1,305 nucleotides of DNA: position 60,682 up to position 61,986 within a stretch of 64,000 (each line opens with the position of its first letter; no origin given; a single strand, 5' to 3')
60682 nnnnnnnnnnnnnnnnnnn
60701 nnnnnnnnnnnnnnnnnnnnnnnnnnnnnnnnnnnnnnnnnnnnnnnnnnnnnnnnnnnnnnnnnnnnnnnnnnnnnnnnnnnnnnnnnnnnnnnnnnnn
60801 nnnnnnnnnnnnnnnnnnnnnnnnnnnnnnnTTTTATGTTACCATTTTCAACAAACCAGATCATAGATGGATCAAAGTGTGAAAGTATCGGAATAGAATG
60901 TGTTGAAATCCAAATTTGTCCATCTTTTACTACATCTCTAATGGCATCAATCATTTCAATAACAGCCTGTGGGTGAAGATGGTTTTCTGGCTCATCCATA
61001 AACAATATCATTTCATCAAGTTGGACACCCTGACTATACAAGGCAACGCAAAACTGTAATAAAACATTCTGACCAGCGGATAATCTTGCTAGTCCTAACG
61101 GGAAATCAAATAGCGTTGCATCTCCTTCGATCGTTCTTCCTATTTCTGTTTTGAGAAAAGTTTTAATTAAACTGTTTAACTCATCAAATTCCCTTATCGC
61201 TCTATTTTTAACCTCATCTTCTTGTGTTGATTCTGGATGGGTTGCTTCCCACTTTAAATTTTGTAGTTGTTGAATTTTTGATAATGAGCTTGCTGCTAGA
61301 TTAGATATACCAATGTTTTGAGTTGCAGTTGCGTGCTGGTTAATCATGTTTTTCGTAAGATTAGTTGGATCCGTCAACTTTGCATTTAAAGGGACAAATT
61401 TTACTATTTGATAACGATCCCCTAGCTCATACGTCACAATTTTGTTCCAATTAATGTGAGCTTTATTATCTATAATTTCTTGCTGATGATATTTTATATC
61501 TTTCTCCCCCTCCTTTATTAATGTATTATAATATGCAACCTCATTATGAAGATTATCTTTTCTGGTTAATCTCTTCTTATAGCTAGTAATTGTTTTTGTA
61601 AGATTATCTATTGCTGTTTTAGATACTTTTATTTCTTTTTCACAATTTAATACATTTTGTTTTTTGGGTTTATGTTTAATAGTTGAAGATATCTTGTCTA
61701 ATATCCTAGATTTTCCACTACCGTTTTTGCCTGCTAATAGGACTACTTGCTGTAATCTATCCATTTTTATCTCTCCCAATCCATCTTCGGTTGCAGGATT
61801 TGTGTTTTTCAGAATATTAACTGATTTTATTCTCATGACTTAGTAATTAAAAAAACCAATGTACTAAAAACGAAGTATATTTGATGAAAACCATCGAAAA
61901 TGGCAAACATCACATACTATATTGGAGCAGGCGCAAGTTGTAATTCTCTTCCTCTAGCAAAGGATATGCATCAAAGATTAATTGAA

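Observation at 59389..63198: Candidate undescribed defence module: ATPase-methyltransferase fusion plus 70-aa ORF, divergent from a SIR2/AbiH-like gene, next to an XRE regulator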

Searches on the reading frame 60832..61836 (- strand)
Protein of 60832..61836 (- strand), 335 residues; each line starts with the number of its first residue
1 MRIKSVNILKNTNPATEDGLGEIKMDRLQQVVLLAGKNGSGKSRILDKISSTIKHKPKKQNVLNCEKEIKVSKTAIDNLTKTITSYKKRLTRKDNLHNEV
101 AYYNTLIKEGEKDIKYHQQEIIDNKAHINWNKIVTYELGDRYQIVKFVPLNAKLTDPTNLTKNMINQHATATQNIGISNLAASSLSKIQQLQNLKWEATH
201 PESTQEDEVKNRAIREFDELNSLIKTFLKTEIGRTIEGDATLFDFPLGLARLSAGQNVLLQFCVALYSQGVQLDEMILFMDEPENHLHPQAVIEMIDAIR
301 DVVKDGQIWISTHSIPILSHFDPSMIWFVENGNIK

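Call 74: search_solved_structures(query=window:60832-61836:-, max_evalue=0.01)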
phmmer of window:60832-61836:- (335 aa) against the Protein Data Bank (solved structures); distinct sequences matched with E-value up to 0.01: 4.
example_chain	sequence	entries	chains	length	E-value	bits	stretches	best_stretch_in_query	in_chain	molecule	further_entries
9e8z_C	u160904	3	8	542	0.00012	25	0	277-333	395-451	Retron Ec83 probable ATPase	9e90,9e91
5zxd_A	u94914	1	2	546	0.00015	24.7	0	34-96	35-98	ATP-binding cassette sub-family F member 1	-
9o4a_A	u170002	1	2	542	0.0052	19.6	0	282-333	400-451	Retron Ec83 probable ATPase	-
9vkz_A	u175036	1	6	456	0.0097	18.7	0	276-323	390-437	Retron Ec78 probable ATPase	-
